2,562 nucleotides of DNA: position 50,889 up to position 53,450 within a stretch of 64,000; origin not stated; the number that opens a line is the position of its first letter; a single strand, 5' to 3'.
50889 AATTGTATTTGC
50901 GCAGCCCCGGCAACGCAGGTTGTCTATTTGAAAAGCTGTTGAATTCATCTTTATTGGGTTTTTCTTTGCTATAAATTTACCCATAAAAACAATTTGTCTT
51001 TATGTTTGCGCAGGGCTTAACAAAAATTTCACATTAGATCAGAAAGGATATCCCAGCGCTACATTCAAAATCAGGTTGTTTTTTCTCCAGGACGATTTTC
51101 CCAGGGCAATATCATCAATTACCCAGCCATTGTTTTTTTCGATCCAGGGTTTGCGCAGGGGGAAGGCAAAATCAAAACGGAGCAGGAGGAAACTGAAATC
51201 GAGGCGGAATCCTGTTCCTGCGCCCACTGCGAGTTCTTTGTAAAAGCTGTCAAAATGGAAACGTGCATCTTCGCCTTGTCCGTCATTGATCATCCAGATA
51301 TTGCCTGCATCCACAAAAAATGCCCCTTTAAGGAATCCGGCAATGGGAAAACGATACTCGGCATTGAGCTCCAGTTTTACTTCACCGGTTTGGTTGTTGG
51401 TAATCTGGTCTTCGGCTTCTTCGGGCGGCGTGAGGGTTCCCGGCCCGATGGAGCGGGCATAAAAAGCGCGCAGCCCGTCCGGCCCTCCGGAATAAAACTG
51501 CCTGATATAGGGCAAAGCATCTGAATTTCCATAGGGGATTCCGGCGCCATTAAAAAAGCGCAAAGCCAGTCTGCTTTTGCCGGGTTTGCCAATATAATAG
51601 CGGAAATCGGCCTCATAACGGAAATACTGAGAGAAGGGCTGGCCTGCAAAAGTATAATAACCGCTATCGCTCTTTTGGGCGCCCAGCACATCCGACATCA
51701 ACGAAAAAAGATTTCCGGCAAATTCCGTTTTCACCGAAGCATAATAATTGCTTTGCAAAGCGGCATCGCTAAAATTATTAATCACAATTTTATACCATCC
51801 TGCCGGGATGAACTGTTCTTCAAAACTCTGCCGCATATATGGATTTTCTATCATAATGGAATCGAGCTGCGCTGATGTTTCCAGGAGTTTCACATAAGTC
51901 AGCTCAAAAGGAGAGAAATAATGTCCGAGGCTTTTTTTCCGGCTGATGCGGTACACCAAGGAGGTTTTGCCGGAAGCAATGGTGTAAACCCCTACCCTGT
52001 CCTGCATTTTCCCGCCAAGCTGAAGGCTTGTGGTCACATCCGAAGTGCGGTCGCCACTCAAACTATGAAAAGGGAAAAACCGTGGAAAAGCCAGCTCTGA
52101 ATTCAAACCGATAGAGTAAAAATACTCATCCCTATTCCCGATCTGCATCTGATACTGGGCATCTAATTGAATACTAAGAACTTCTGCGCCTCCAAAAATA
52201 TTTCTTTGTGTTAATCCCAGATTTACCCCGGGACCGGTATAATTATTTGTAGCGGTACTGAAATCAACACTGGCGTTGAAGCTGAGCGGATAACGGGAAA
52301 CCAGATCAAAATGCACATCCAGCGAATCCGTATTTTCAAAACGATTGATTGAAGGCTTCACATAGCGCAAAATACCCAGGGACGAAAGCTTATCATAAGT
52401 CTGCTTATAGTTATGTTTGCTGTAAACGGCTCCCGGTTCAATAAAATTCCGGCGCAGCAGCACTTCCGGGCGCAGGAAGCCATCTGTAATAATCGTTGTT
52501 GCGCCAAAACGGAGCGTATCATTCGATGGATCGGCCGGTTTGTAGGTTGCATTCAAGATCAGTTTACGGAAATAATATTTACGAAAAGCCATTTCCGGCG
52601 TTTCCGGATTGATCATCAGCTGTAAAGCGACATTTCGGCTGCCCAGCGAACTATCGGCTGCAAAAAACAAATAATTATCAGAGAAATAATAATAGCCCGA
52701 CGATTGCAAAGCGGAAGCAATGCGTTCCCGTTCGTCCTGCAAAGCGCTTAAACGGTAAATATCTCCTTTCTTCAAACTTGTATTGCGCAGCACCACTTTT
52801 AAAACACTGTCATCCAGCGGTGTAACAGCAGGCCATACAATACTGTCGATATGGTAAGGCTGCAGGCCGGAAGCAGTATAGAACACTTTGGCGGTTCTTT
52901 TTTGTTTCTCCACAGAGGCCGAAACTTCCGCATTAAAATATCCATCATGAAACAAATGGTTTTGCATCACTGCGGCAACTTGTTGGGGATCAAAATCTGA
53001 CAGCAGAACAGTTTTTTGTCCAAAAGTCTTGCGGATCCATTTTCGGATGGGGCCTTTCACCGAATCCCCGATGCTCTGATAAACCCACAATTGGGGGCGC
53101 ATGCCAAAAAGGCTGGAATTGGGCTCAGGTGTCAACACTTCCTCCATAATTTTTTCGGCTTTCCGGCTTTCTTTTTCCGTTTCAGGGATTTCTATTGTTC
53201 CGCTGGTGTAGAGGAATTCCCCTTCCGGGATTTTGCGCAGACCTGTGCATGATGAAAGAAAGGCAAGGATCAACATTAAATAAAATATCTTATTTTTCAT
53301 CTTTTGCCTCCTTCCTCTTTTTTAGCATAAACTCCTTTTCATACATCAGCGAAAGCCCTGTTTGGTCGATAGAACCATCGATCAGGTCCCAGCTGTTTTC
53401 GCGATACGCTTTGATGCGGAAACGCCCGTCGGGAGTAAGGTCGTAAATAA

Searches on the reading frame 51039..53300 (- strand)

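Call 53: search_protein_families(library=pfam, proteins=[window:51039-53300:-], max_evalue=0.001)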
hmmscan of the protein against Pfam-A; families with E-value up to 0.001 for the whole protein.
window:51039-53300:- (753 aa): 2 families
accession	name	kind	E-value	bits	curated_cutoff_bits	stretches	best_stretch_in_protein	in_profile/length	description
PF01103.29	Omp85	-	2.9e-23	83.3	24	1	557-723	153-314/325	Omp85 superfamily domain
PF07244.20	POTRA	-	3.4e-11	44.1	21.3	1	164-207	16-56/79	Surface antigen variable number repeat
